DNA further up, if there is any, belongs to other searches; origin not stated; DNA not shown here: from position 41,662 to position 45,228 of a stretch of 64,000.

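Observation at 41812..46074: Membrane protein, pentapeptide-repeat protein (potential DNA mimic) and MmeI-like R-M enzyme in one overlapping gene string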

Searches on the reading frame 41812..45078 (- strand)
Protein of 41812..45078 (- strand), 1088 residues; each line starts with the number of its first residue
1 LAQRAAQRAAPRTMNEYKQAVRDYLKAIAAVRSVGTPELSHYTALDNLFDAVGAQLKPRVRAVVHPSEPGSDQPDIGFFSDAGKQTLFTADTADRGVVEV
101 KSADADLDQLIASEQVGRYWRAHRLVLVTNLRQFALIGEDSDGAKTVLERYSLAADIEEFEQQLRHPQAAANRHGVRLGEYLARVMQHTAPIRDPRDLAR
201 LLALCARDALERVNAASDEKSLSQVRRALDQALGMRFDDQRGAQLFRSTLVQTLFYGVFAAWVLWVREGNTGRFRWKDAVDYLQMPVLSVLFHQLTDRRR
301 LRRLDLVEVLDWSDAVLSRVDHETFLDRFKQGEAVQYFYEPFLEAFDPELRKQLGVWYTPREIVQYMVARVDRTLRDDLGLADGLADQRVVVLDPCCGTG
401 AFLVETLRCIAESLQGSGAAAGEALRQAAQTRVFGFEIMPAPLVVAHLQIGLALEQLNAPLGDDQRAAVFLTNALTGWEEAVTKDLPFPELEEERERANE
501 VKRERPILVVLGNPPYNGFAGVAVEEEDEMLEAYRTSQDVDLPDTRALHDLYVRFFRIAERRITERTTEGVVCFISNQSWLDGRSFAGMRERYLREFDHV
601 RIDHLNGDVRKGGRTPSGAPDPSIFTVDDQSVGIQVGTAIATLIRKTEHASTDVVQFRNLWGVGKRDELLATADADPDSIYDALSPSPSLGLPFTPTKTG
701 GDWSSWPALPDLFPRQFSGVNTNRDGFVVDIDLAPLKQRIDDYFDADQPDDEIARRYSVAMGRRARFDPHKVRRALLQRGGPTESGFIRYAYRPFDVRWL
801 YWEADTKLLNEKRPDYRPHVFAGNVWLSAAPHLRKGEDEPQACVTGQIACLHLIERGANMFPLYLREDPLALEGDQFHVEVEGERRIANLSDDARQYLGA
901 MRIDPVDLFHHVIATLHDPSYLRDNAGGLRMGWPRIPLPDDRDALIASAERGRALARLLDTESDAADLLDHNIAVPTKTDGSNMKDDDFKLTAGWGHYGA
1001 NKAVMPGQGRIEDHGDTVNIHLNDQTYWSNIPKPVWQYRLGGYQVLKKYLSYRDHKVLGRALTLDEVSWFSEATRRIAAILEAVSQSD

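Call 3: search_protein_families(library=pfam, proteins=[window:41812-45078:-], max_evalue=0.01)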
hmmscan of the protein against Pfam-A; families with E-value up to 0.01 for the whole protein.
window:41812-45078:- (1088 aa): 5 families
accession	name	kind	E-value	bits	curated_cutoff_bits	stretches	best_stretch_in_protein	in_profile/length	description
PF18135.7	Type_ISP_C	-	2.6e-46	158.7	25.9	1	711-1064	1-324/342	Type ISP C-terminal specificity domain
PF02384.22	N6_Mtase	-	1.8e-11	44.3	20.4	1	337-517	8-136/311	N-6 DNA Methylase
PF20473.4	MmeI_Mtase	-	2.7e-07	30.4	27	1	389-587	20-209/259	MmeI, DNA-methyltransferase domain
PF07669.17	Eco57I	-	4.5e-06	27.3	25.3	1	501-605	68-165/171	Eco57I restriction-modification methylase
PF01170.24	UPF0020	-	0.0074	16.4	22.3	0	391-416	31-56/197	RMKL-like, methyltransferase domain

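Call 4: search_protein_families(library=padloc, proteins=[window:41812-45078:-], max_evalue=0.01)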
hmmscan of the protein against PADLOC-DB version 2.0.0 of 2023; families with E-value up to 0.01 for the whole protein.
window:41812-45078:- (1088 aa): 42 families (the best 25 are shown)
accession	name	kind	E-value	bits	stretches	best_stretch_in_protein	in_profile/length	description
PDLC03610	REase_MTase_IIG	-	5.2e-100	334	2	21-520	2-487/1096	Type IIG restriction enzyme-methyltransferase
PDLC03631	REase_MTase_IIG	-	8.1e-84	280.3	1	168-1075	128-1012/1086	Type IIG restriction enzyme-methyltransferase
PDLC03597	REase_MTase_IIG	-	4.5e-43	145.1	1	333-1042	859-1576/1646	Type IIG restriction enzyme-methyltransferase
PDLC03621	REase_MTase_IIG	-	6.7e-31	105.2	1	333-647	282-586/1024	Type IIG restriction enzyme-methyltransferase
PDLC03051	REase_MTase_I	-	1.7e-28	96.4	1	339-668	849-1170/1591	Type I restriction enzyme-methyltransferase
PDLC04134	mad2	-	9e-17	59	1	312-612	233-432/492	mads_2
PDLC03338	MTase_II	-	9e-13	45.8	1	347-605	122-329/604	Type II methyltransferase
PDLC03025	MTase_I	-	2.5e-11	41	1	316-460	125-247/569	Type I methyltransferase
PDLC03021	MTase_I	-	4.6e-10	36.9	1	330-448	141-243/491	Type I methyltransferase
PDLC03630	REase_MTase_IIG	-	6.7e-10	35.4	1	348-457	364-473/1100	Type IIG restriction enzyme-methyltransferase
PDLC03348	MTase_II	-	9.3e-10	35.6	1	350-453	216-312/727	Type II methyltransferase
PDLC03335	MTase_II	-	1.1e-08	32.3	1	322-592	47-271/607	Type II methyltransferase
PDLC03603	REase_MTase_IIG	-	5.8e-07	25.9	1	351-420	293-356/1016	Type IIG restriction enzyme-methyltransferase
PDLC02529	PglX|PglXI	-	1.9e-06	23.9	1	349-582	194-426/1189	PglX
PDLC03026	MTase_I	-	3e-06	24.7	1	318-448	108-223/487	Type I methyltransferase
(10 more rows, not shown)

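Call 16: find_homologous_proteins(query=window:41812-45039:-, max_evalue=1e-20)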
Query window:41812-45039:- (1075 aa): 8000 proteins with E <= 1e-20 among 8000 candidates; the best 120 are listed.
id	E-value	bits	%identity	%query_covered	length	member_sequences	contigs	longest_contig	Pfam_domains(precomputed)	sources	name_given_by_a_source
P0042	0.0e+0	2298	93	100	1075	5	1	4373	PF18135.8,PF02384.23,PF07669.18,PF20473.5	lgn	-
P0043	0.0e+0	2050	84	100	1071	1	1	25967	PF18135.8,PF02384.23,PF07669.18,PF20473.5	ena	-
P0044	0.0e+0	1931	80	100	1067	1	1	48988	PF18135.8,PF02384.23,PF20473.5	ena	-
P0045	0.0e+0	1902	79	99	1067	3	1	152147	PF18135.8,PF02384.23,PF20473.5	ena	-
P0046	0.0e+0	1872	79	100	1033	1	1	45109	PF18135.8,PF02384.23,PF20473.5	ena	-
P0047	0.0e+0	1849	76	100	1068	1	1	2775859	PF18135.8,PF02384.23,PF07669.18,PF20473.5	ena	-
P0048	0.0e+0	1836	78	100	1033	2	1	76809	PF18135.8,PF02384.23,PF20473.5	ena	-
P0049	0.0e+0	1823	77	100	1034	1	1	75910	PF18135.8,PF02384.23,PF20473.5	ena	-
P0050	0.0e+0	1719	72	100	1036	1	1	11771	PF18135.8,PF02384.23,PF20473.5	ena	-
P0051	0.0e+0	1718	72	100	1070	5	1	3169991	PF18135.8,PF02384.23,PF20473.5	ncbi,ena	-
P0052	0.0e+0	1697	71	100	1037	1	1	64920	PF18135.8,PF02384.23,PF20473.5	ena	-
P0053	0.0e+0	1691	72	100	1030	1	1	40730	PF18135.8,PF02384.23,PF20473.5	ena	-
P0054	0.0e+0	1674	72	99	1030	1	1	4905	PF18135.8,PF02384.23,PF20473.5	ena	-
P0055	0.0e+0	1671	71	100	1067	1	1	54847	PF18135.8,PF02384.23,PF20473.5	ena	-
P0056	0.0e+0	1656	68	99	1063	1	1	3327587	PF18135.8,PF02384.23,PF07669.18,PF20473.5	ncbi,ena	-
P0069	0.0e+0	1568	66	99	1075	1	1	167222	PF18135.8,PF02384.23,PF20473.5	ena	-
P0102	0.0e+0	1436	61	99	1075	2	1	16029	PF18135.8,PF02384.23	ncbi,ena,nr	ncbi:MAG: N-6 DNA methylase [Chloroflexota bacterium]|nr:N-6 DNA methylase [Chloroflexota bacterium]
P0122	0.0e+0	1388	59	99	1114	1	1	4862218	PF18135.8,PF02384.23,PF07669.18,PF20473.5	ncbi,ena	-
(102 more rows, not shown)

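Call 18: find_encoding_contigs(protein=P0056, flank=8000, max_places=2)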
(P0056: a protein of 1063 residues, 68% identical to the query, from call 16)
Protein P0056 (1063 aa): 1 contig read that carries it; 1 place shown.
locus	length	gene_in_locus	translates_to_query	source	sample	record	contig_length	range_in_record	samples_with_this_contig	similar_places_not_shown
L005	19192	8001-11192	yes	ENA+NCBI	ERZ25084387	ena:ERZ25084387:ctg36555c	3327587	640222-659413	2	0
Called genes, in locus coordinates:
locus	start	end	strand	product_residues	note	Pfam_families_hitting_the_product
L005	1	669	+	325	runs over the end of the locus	PF00296:Bac_luciferase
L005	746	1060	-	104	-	-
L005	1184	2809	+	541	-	PF01555:N6_N4_Mtase, PF04471:Mrr_cat, PF22722:NA-iREase1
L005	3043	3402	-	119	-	PF05942:PaREP1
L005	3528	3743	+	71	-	-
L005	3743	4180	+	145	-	PF01850:PIN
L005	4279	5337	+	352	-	PF00561:Abhydrolase_1, PF12146:Hydrolase_4, PF12697:Abhydrolase_6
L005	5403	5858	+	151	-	PF12867:DinB_2 (faint)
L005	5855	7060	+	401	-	PF01266:DAO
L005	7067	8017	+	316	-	PF02558:ApbA, PF08546:ApbA_C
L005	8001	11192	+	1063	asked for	PF02384:N6_Mtase, PF20473:MmeI_Mtase (weak), PF07669:Eco57I (weak), PF18135:Type_ISP_C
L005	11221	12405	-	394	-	PF14280:DUF4365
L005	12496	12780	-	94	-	-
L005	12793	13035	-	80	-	PF05015:HigB-like_toxin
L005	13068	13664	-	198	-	PF03167:UDG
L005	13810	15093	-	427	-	PF02515:CoA_transf_3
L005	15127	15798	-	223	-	PF05685:Uma2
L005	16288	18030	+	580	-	PF00496:SBP_bac_5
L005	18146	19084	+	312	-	PF00528:BPD_transp_1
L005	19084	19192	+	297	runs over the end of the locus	PF00528:BPD_transp_1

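Call 19: find_encoding_contigs(protein=P0122, flank=8000, max_places=2)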
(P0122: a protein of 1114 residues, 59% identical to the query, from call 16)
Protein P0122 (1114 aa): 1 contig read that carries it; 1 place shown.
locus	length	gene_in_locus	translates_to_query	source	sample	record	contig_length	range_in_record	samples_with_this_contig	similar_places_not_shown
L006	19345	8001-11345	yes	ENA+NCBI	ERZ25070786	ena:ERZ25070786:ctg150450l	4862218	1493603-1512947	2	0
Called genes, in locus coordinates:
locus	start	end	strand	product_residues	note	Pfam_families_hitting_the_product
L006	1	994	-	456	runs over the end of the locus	PF02812:ELFV_dehydrog_N, PF00208:ELFV_dehydrog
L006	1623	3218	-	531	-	PF09699:Paired_CXXCH_1 (faint), PF13435:Cytochrome_C554 (faint), PF14522:Cytochrome_C7 (faint), PF14537:Cytochrom_c3_2 (faint), PF13447:Multi-haem_cyto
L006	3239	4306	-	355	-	PF00033:Cytochrome_B, PF13631:Cytochrom_B_N_2, PF00032:Cytochrom_B_C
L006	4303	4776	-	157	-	PF00355:Rieske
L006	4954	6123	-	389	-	PF00266:Aminotran_5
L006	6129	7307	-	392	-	PF01546:Peptidase_M20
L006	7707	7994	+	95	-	PF14103:DUF4276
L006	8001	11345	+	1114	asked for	PF02384:N6_Mtase, PF20473:MmeI_Mtase (weak), PF07669:Eco57I (weak), PF18135:Type_ISP_C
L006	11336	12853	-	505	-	-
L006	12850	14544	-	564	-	PF13560:HTH_31 (faint), PF01381:HTH_3, PF13676:TIR_2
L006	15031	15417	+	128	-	PF12844:HTH_19 (weak), PF13560:HTH_31, PF01381:HTH_3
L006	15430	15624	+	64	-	-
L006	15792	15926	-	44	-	-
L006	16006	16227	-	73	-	PF21748:UPF0150 (weak), PF15919:HicB_lk_antitox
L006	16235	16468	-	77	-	PF08972:DUF1902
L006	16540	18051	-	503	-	PF07364:DUF1485, PF07171:MlrC_C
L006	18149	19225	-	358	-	PF13646:HEAT_2 (weak)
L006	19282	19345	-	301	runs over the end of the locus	-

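Call 34: search_solved_structures(query=window:41812-45039:-, max_evalue=0.001)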
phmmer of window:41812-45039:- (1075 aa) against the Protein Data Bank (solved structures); distinct sequences matched with E-value up to 0.001: 3.
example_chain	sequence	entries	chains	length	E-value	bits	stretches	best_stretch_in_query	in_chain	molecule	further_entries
7lo5_A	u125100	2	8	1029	1.2e-34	122.7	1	315-929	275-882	Site-specific DNA-methyltransferase (adenine-specific)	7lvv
5ffj_A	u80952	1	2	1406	7.9e-27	96.8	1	323-612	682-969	Endonuclease and methylase LlaGI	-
4xqk_A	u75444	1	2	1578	1.1e-24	89.6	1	323-637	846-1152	LlaBIII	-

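Call 68: search_protein_families(library=ncbifam, proteins=[window:41812-45039:-], max_evalue=0.001)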
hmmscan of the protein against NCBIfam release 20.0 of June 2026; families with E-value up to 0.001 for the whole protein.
window:41812-45039:- (1075 aa): 2 families
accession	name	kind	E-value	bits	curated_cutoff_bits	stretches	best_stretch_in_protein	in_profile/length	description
NF047738.1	antiphage_MADS2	equivalog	1.7e-08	33.2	720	1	336-525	305-471/654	methylation-associated defense system DNA methyltransferase MAD2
TIGR02987.1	met_A_Alw26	exception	0.00022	20.1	353.5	1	339-398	1-54/523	Alw26I/Eco31I/Esp3I family type II restriction adenine-specific DNA-methyltransferase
